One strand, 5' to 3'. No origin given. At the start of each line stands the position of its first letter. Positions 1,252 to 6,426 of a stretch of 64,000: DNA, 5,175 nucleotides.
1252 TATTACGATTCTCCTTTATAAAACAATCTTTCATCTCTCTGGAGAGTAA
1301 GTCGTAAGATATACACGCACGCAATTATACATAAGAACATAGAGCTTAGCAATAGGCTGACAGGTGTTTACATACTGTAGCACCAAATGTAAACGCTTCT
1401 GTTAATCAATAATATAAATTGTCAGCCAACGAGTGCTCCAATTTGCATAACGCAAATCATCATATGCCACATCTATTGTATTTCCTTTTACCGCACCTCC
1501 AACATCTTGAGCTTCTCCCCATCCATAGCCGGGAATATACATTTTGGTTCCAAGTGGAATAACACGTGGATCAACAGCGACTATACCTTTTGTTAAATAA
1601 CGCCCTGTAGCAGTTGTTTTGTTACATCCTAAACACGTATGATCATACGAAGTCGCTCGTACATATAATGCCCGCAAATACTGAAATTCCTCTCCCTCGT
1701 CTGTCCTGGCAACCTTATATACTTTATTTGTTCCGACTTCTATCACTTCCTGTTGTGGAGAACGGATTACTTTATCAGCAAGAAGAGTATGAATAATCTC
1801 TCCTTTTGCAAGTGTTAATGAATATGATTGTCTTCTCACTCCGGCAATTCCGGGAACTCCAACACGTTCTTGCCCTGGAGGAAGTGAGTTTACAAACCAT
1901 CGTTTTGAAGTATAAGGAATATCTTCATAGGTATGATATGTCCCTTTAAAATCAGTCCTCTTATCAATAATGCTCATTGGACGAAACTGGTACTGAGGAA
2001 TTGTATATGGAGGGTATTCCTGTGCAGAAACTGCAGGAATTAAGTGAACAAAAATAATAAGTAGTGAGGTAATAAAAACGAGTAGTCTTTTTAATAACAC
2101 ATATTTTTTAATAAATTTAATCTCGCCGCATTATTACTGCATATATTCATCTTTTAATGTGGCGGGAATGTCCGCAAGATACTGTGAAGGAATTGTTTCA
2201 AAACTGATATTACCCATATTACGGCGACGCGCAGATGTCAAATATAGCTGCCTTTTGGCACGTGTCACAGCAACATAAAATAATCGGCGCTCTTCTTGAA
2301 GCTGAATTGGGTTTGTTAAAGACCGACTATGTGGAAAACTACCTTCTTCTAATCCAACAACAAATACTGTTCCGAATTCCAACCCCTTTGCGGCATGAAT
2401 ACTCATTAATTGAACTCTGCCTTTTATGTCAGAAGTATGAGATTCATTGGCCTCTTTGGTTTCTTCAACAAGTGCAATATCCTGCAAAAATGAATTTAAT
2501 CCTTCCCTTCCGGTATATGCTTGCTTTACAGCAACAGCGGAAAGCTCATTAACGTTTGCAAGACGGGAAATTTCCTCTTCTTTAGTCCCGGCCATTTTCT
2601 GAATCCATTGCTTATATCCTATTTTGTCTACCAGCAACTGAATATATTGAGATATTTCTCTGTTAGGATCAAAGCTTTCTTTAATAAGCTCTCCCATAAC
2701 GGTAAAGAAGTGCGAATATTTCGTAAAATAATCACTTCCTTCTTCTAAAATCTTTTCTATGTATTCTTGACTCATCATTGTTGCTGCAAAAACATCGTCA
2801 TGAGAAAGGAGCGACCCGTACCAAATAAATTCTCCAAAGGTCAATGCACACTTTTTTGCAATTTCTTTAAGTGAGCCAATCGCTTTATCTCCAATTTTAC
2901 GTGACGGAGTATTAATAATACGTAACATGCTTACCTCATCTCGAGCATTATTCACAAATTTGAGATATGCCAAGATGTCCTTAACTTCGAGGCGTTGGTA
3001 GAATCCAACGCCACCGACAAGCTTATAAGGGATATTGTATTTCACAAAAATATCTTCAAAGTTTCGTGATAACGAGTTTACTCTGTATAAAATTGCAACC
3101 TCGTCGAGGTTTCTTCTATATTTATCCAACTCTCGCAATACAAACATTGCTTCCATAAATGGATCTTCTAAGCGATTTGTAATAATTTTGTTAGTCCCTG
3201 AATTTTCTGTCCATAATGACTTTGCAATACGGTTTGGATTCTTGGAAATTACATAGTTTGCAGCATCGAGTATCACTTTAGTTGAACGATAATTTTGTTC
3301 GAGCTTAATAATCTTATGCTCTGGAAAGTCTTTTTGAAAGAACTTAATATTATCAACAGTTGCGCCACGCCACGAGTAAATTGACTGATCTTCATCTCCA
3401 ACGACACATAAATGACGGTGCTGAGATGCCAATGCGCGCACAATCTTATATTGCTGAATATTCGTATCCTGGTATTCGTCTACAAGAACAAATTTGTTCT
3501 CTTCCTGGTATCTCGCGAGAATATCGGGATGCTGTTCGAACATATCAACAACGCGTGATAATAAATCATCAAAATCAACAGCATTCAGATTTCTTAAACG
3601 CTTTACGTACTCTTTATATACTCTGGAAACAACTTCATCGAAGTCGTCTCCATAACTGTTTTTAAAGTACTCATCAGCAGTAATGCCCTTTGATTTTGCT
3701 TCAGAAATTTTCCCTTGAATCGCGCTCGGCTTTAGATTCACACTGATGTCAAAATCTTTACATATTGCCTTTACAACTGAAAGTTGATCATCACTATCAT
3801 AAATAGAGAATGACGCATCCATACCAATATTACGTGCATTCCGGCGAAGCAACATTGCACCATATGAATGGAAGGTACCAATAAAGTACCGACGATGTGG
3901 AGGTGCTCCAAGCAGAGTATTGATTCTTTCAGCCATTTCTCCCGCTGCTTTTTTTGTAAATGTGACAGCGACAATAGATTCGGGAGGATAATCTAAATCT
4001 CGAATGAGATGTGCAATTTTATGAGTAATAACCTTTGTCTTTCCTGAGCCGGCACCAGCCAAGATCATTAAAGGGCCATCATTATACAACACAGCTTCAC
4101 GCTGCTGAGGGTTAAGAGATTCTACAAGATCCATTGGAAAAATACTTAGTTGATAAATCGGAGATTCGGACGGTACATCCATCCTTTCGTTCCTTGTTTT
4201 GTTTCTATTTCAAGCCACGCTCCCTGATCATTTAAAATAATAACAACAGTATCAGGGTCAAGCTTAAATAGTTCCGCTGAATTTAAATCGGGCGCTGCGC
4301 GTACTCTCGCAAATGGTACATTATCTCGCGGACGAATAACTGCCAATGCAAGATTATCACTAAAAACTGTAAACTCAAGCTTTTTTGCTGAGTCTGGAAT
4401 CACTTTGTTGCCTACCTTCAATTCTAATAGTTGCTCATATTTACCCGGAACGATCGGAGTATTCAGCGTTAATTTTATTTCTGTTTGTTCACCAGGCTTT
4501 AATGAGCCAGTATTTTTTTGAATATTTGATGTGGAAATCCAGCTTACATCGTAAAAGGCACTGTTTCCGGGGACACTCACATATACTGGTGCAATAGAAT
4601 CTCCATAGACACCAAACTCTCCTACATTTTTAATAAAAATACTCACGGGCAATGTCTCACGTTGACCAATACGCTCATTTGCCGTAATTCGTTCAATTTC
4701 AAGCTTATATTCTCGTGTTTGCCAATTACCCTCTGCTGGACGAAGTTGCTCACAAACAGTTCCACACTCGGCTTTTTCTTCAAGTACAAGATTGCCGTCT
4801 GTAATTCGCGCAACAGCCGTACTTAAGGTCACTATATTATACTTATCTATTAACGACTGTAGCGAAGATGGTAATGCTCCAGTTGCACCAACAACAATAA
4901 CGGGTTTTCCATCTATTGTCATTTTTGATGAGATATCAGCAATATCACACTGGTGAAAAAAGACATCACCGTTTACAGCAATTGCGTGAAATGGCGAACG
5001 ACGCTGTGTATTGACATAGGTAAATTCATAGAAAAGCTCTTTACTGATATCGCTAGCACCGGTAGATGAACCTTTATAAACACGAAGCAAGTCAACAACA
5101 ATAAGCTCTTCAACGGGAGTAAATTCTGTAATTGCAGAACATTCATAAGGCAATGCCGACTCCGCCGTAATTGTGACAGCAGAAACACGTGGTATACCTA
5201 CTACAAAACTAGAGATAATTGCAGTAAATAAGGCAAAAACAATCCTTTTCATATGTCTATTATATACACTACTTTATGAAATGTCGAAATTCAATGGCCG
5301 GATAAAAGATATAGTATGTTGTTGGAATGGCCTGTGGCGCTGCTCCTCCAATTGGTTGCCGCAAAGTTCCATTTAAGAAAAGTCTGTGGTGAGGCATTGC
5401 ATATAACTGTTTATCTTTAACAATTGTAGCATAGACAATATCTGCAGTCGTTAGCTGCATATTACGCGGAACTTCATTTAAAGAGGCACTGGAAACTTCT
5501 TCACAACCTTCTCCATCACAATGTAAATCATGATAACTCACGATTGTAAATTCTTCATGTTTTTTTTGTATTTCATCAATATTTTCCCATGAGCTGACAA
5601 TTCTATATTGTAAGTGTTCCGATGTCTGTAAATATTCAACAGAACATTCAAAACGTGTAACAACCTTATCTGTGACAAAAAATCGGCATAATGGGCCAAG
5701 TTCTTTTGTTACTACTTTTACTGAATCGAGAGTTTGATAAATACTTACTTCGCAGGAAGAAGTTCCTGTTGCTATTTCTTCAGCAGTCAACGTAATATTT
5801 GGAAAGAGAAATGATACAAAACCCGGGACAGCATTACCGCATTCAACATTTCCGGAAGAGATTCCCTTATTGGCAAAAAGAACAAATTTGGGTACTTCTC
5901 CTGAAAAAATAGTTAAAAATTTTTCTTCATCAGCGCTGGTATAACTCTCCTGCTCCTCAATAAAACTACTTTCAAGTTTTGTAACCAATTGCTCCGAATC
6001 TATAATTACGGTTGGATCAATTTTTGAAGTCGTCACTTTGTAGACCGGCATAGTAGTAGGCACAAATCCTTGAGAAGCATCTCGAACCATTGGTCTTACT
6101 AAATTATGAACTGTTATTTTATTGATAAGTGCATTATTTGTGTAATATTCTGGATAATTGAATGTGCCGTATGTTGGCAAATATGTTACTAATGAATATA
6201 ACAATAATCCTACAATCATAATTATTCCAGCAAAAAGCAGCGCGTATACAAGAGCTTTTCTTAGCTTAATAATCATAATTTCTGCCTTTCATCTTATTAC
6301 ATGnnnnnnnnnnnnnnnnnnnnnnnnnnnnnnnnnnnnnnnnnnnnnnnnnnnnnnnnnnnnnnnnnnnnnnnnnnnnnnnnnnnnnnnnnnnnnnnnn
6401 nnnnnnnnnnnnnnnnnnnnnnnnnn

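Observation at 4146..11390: groES co-operonic with a membrane/cell-wall-hydrolase module, a candidate second half of the T4SS-like or pilus-like apparatus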

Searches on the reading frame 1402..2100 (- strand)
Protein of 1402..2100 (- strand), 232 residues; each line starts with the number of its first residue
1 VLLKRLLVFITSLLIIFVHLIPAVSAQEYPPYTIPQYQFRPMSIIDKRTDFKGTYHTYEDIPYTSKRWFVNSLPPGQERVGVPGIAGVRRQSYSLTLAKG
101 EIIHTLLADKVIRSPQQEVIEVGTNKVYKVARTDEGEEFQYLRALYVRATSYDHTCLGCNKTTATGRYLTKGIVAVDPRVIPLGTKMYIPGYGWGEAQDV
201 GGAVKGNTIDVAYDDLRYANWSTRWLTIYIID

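Call 8: search_protein_families(library=pfam, proteins=[window:1402-2100:-], max_evalue=0.01)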
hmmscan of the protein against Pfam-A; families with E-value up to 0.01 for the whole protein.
window:1402-2100:- (232 aa): 2 families
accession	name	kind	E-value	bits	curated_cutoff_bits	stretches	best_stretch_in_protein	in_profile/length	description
PF06725.17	3D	-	1.5e-12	48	23.8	1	174-211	3-47/72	3D domain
PF07501.17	G5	-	1.1e-11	45.3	23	1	57-124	6-74/75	G5 domain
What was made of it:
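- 1402..2100 (-): G5 + 3D-domain (RpfB-like) cell-wall protein, a conserved neighbour. Pfam 3D 1.5e-12 and G5 1.1e-11 (call 8).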

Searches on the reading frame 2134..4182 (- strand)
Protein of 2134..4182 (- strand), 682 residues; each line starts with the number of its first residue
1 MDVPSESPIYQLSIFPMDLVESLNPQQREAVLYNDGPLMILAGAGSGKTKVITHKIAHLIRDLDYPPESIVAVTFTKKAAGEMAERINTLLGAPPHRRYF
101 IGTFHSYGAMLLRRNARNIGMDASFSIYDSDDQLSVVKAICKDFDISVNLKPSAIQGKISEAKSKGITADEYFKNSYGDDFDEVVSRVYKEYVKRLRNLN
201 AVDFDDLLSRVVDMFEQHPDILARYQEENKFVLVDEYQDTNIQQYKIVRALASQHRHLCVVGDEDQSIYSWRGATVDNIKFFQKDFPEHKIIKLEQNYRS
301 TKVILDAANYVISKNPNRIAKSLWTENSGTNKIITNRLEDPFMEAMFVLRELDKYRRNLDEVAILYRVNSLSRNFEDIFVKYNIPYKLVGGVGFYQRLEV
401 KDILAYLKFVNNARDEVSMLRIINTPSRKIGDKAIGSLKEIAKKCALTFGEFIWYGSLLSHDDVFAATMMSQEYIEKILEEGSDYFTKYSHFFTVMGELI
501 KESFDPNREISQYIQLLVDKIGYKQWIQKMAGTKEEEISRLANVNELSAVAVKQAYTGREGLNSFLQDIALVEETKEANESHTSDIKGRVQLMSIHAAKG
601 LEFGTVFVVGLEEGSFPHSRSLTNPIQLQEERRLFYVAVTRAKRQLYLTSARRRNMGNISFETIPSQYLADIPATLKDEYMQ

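Call 3: search_protein_families(library=pfam, proteins=[window:2134-4182:-], max_evalue=0.1)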
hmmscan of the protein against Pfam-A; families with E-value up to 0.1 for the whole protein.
window:2134-4182:- (682 aa): 8 families
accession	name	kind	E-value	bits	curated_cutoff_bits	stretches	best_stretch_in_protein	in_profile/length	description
PF00580.27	UvrD-helicase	-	6.7e-87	292.1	23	1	23-287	1-271/271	UvrD/REP helicase N-terminal domain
PF13361.12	UvrD_C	-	5.8e-73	246.7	25.6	1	292-652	1-349/350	UvrD-like helicase C-terminal domain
PF13245.12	AAA_19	-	2.4e-24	86.5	25.1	1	27-270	1-132/134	AAA domain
PF13538.12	UvrD_C_2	-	9.9e-11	41.8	27.4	1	592-649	4-52/52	UvrD-like helicase C-terminal domain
PF01443.25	Viral_helicase1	-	3.6e-09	37.2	21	1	559-648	153-226/228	Viral superfamily 1 RNA helicase core domain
PF13604.12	AAA_30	-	1.1e-06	29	27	1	23-88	2-67/191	AAA domain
PF13401.12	AAA_22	-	0.048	14.4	27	0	35-97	5-64/130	AAA domain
PF13087.12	AAA_12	-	0.069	13.1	27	0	584-649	138-191/195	AAA domain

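Call 4: search_protein_families(library=ncbifam, proteins=[window:2134-4182:-], max_evalue=0.1)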
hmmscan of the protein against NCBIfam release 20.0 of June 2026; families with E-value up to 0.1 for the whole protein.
window:2134-4182:- (682 aa): 19 families
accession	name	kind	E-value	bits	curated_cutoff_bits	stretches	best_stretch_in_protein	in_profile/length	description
TIGR01073.1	pcrA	equivalog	7e-203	675.9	911.2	1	19-677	1-636/725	DNA helicase PcrA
TIGR01074.1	rep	equivalog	7.5e-163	543.3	951.45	1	22-674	1-635/668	DNA helicase Rep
NF008743.0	PRK11773.1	equivalog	4e-162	541.2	965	1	18-677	5-641/720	DNA helicase II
TIGR01075.1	uvrD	equivalog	1.1e-158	529.7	1144.45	1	19-677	1-636/715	DNA helicase II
NF008172.0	PRK10919.1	equivalog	2.6e-133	445.6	1168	1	23-674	3-635/673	DNA helicase Rep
NF008276.0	PRK11054.1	equivalog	9.4e-58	196.2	543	3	184-371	391-572/684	DNA helicase IV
TIGR02785.1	addA_Gpos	equivalog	1.7e-47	162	707.65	4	181-313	337-481/1234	helicase-exonuclease AddAB subunit AddA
TIGR00609.1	recB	equivalog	1.1e-38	133.1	696.05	3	184-317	325-460/1175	exodeoxyribonuclease V subunit beta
TIGR02784.1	addA_alphas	equivalog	2.6e-35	122.1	860.75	4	185-317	344-498/1138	double-strand break repair helicase AddA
NF010487.0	PRK13909.1-4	equivalog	3.8e-31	108.2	759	2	189-410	284-526/924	RecB-like helicase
NF010485.0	PRK13909.1-2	equivalog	1.4e-27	96.3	650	2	187-429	286-542/909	RecB-like helicase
NF010484.0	PRK13909.1-1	equivalog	1.4e-15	56.2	1074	2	192-315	303-438/945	RecB-like helicase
NF008128.0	PRK10876.1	equivalog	7.3e-15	53.7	1697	1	196-315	343-464/1181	exodeoxyribonuclease V subunit beta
NF041464.1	HelD_BACSU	equivalog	5.1e-13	47.8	419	2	227-316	545-634/779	RNA polymerase recycling motor HelD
NF010486.0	PRK13909.1-3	equivalog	5.4e-13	47.9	1109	2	198-311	298-422/921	RecB-like helicase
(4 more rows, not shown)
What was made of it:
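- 2134..4182 (-): pcrA (UvrD-family helicase), a conserved downstream neighbour overlapping the SH3b gene by 37 nt; housekeeping, not part of the machine. TIGR01073 7e-203 (call 4).
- Checked: pcrA, 2134-4182: TIGR01073 7e-203 (call 4).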

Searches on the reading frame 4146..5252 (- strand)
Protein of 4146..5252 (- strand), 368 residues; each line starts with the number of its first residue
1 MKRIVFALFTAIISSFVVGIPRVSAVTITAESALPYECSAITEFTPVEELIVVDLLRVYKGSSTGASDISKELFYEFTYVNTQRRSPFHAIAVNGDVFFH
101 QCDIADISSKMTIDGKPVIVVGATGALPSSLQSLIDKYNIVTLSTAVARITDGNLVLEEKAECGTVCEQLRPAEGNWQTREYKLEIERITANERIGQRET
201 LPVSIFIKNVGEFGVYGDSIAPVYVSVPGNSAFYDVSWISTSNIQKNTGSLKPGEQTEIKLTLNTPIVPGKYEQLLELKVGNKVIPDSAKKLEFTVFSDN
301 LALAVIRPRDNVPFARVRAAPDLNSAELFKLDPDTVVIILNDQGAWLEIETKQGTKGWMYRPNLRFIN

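Call 3: search_protein_families(library=pfam, proteins=[window:4146-5252:-], max_evalue=0.1)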
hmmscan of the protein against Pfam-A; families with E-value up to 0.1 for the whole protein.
window:4146-5252:- (368 aa): 6 families
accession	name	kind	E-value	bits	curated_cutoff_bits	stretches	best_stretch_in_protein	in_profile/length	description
PF08239.17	SH3_3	-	1.2e-09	38.6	27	1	315-361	3-50/54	Bacterial SH3 domain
PF06347.19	SH3_4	-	1.2e-05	25.5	24.1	1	314-364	4-54/56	Bacterial SH3 domain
PF16116.10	DUF4832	-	0.0037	17.5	29.2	1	182-289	105-208/216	Domain of unknown function (DUF4832)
PF05488.18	PAAR_motif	-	0.036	14.7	27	1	90-123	24-60/70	PAAR motif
PF22065.2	Cep192_D7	-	0.054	13.8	27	1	217-296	42-120/125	Cep192 domain 7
PF16158.11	N_BRCA1_IG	-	0.097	13.7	28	0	239-279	51-91/108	Ig-like domain from next to BRCA1 gene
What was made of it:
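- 4146..5252 (-): 368-aa secreted protein with a C-terminal SH3b cell-wall-binding domain. Pfam SH3_3 1.2e-9 and SH3_4 1.2e-5 (call 3).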

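Call 4: search_protein_families(library=ncbifam, proteins=[window:4146-5252:-], max_evalue=0.1)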
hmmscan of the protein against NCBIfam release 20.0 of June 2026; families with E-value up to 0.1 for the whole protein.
window:4146-5252:- (368 aa): 0 families

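Call 70: search_protein_families(library=phrogs, proteins=[window:4146-5252:-], max_evalue=0.01)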
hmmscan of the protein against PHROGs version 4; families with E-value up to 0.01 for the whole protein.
window:4146-5252:- (368 aa): 0 families

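Call 105: search_protein_families(library=padloc, proteins=[window:4146-5252:-], max_evalue=0.01)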
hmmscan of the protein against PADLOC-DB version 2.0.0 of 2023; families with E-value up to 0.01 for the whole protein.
window:4146-5252:- (368 aa): 0 families

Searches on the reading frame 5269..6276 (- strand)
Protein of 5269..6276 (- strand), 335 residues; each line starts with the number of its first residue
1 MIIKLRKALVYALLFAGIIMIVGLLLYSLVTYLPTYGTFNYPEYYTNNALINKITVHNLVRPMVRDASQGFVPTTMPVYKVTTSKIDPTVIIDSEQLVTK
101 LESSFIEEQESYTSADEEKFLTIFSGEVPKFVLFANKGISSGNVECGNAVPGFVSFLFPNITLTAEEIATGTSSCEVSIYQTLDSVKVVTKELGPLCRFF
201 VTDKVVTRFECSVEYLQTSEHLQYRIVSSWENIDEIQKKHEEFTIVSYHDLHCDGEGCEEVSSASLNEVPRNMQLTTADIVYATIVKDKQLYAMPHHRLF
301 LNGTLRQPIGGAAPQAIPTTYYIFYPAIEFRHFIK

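Call 3: search_protein_families(library=pfam, proteins=[window:5269-6276:-], max_evalue=0.1)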
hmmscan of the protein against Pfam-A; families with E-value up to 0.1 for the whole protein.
window:5269-6276:- (335 aa): 0 families

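Call 4: search_protein_families(library=ncbifam, proteins=[window:5269-6276:-], max_evalue=0.1)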
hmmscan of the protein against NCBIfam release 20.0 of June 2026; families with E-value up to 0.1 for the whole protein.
window:5269-6276:- (335 aa): 0 families

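Call 70: search_protein_families(library=phrogs, proteins=[window:5269-6276:-], max_evalue=0.01)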
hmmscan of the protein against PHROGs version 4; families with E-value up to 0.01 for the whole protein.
window:5269-6276:- (335 aa): 0 families
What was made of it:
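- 5269..6276 (-): 335-aa N-terminally anchored extracytoplasmic protein (6 Cys); positional equivalent of the ~320-375-aa gene that follows the giant protein in most loci. No family match (calls 3, 4, 70).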

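Call 105: search_protein_families(library=padloc, proteins=[window:5269-6276:-], max_evalue=0.01)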
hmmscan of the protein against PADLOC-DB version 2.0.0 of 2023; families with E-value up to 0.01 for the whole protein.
window:5269-6276:- (335 aa): 0 families
